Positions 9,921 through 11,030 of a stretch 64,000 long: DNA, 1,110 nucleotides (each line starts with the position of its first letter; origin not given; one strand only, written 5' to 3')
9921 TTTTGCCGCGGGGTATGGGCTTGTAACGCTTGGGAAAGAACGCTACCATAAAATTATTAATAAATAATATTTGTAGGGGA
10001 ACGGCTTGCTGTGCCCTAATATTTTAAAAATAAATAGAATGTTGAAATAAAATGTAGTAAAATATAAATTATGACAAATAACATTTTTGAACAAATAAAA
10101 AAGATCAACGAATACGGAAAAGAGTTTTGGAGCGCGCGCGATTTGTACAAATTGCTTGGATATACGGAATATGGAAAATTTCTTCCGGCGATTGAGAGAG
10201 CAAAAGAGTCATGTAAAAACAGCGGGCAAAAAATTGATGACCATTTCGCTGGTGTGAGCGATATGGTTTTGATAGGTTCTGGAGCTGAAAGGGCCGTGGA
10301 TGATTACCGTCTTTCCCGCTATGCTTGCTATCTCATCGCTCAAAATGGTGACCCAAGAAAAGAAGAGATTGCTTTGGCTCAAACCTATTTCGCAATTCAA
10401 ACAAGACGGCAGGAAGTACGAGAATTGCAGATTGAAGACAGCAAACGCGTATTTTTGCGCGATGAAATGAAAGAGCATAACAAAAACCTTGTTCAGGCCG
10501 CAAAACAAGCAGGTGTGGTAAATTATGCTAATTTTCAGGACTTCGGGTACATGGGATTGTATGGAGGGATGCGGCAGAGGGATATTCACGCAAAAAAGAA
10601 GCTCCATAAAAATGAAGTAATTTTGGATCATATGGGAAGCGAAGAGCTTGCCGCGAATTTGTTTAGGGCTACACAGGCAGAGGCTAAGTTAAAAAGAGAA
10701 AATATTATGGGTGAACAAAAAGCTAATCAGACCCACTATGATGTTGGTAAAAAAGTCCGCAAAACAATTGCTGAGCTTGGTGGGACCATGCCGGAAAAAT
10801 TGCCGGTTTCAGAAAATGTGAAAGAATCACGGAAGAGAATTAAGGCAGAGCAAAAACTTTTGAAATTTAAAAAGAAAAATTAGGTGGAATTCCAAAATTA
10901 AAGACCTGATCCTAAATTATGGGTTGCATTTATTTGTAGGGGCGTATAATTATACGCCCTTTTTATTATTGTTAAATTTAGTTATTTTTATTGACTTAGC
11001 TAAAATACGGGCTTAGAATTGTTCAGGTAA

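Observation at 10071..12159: Two-gene islet (DinD-like plus TIR-domain protein) inserted between an MFS gene and the conserved smc-ftsY pair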

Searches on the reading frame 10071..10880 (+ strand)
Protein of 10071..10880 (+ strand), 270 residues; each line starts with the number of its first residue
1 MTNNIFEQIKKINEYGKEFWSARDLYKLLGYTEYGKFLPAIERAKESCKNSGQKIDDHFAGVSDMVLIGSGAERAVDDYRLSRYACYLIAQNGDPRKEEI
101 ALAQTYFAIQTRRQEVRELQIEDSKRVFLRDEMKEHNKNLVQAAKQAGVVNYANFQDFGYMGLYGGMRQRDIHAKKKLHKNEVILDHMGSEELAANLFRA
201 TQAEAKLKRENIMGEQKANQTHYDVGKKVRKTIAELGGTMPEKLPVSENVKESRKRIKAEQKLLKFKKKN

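Call 3: search_protein_families(library=pfam, proteins=[window:10071-10880:+], max_evalue=1)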
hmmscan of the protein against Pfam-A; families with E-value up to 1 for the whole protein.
window:10071-10880:+ (270 aa): 1 family
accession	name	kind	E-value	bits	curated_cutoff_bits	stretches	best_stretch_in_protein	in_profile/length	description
PF02498.22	Bro-N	-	1.3e-08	35.7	25.6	1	9-106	2-94/96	BRO family, N-terminal domain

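Call 4: search_protein_families(library=padloc, proteins=[window:10071-10880:+], max_evalue=1)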
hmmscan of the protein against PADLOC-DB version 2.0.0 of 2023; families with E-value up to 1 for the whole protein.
window:10071-10880:+ (270 aa): 5 families
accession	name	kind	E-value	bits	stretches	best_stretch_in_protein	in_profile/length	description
PDLC04919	PDC-S13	-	4.2e-116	385.1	1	3-266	10-275/281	-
PDLC03083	Specificity_I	-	1.5e-92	308.9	1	1-264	1-269/717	Type I specificity subunit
PDLC04918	PDC-S13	-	3.2e-58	195.3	2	142-258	83-199/214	-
PDLC04871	PDC-S05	-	1.9e-32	110.8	1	4-122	12-130/468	-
PDLC04920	PDC-S13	-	3.1e-10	37.8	1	107-261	123-277/286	-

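Call 5: search_protein_families(library=ncbifam, proteins=[window:10071-10880:+], max_evalue=1)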
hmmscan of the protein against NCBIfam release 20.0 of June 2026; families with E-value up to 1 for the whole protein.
window:10071-10880:+ (270 aa): 2 families
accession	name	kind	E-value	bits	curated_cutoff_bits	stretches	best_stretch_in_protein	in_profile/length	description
NF008573.0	PRK11525.1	equivalog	4.6e-114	380.6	242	1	3-265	10-281/288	DNA damage-inducible protein D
NF009919.0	PRK13379.1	equivalog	0.019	15.3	141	1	96-154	20-79/119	protocatechuate 4,5-dioxygenase subunit alpha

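Call 43: search_dna_similar(query=window:10071-10880:+, collection=plasmids, mode=protein, max_rows=12)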
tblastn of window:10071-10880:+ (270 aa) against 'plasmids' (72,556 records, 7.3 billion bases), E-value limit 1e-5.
Records with a match: 47; places in all: 51; records where one place covers at least 80% of the query: 30.
Best place of each record, by identity: 60-80% 3; <60% 44.
By first word of the organism name: Zymomonas 7; Bernardetia 6; Chondrinema 5; Nostoc 5; Streptococcus 4; Escherichia 3; Neisseria 2; Thiothrix 2; Parabacteroides 2; Candidatus 2; and 9 more.
By predicted mobility (MOB-suite, as given by PLSDB): non-mobilizable 42; conjugative 4; mobilizable 1.
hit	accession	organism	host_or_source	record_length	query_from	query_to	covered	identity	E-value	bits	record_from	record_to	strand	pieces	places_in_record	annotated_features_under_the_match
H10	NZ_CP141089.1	Escherichia coli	Homo sapiens,Infected Human Urine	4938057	6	258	94%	61.2%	2e-97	319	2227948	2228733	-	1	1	none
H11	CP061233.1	Escherichia coli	Sheep,cell culture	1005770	6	258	94%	55.5%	7e-89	295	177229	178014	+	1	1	dinD: DNA damage-inducible protein D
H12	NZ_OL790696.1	Escherichia coli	-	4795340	6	258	94%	55.0%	9e-88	291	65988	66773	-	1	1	none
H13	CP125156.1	Klebsiella pneumoniae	-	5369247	6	248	90%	56.2%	2e-84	282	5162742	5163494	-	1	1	none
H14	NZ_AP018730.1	Streptococcus dysgalactiae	Seriola dumerili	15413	6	258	94%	53.7%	6e-81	272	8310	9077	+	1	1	dinD: DNA damage-inducible protein D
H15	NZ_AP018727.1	Streptococcus dysgalactiae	Seriola dumerili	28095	6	258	94%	53.7%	6e-81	272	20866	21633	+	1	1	dinD: DNA damage-inducible protein D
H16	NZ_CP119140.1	Neisseria gonorrhoeae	Homo sapiens,whole organism,blood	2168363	3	248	91%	53.1%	1e-77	262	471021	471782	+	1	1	none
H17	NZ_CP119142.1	Neisseria gonorrhoeae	Homo sapiens,whole organism,synovial ...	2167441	3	248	91%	52.8%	9e-81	271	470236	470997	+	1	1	none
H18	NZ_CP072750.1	Thiothrix fructosivorans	cell culture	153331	6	248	90%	53.2%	1e-73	251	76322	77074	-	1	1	dinD: DNA damage-inducible protein D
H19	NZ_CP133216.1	Thiothrix subterranea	hydrogen sulfide spring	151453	6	248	90%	52.8%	8e-73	248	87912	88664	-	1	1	dinD: DNA damage-inducible protein D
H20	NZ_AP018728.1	Streptococcus dysgalactiae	Seriola dumerili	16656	6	258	94%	44.4%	3e-57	204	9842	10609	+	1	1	none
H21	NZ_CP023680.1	Zymomonas mobilis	-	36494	20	261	90%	46.0%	9e-64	223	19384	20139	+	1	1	dinD: DNA damage-inducible protein D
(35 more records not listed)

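Call 44: search_dna_similar(query=window:10071-10880:+, collection=phages, mode=protein, max_rows=10)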
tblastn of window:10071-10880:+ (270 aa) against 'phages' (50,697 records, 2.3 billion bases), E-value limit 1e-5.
Records with a match: 255; places in all: 256; records where one place covers at least 80% of the query: 43.
Best place of each record, by identity: 60-80% 3; <60% 252.
By first word of the organism name: Mycobacterium 133; Gordonia 67; Streptococcus 15; Bacteriophage 12; Riemerella 11; Corynebacterium 5; Campylobacter 2; Zymomonas 2; Planktothrix 2; Christensenellales 1; and 5 more.
By host as written in the record: Mycobacterium smegmatis mc2 155 83; Gordonia terrae 3612 61; Mycobacterium smegmatis mc#155 21; - 14; Riemerella anatipestifer 5; Corynebacterium xerosis 5; Gordonia terrae CAG3 4; Campylobacter jejuni 2; and 55 more.
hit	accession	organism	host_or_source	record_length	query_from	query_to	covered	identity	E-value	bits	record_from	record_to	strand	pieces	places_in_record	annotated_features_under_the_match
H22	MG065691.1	Campylobacter phage A11a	Campylobacter jejuni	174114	6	258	94%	60.7%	8e-98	319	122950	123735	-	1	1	record has no annotation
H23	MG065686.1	Campylobacter phage A18a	Campylobacter jejuni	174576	6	258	94%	60.7%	8e-98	319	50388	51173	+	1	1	record has no annotation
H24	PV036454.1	Christensenellales phage IMGVR 15666929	Christensenellales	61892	6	261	95%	57.4%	1e-83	278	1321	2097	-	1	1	hypothetical protein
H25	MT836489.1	Bacteriophage sp.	human fecal samples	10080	2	261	96%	56.4%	3e-89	294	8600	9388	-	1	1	record has no annotation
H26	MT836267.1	Bacteriophage sp.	human fecal samples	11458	2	260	96%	54.7%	3e-78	263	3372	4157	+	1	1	record has no annotation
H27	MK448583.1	Streptococcus satellite phage Javan622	Streptococcus uberis Ab71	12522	6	258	94%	55.6%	3e-87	288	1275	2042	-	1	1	DNA-damage-inducible protein D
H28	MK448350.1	Streptococcus satellite phage Javan19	Streptococcus agalactiae CCUG_17336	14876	6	258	94%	54.1%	5e-82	273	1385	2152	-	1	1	DNA-damage-inducible protein D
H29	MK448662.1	Streptococcus satellite phage Javan97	Streptococcus canis FSL_Z3-227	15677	6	258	94%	53.7%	2e-81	272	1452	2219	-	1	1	DNA-damage-inducible protein D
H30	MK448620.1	Streptococcus satellite phage Javan733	Streptococcus pneumoniae 19F/12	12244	6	261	95%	52.1%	4e-80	268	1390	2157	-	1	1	DNA-damage-inducible protein D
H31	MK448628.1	Streptococcus satellite phage Javan741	Streptococcus pneumoniae 7C/3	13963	6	261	95%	52.1%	4e-80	268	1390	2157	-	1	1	DNA-damage-inducible protein D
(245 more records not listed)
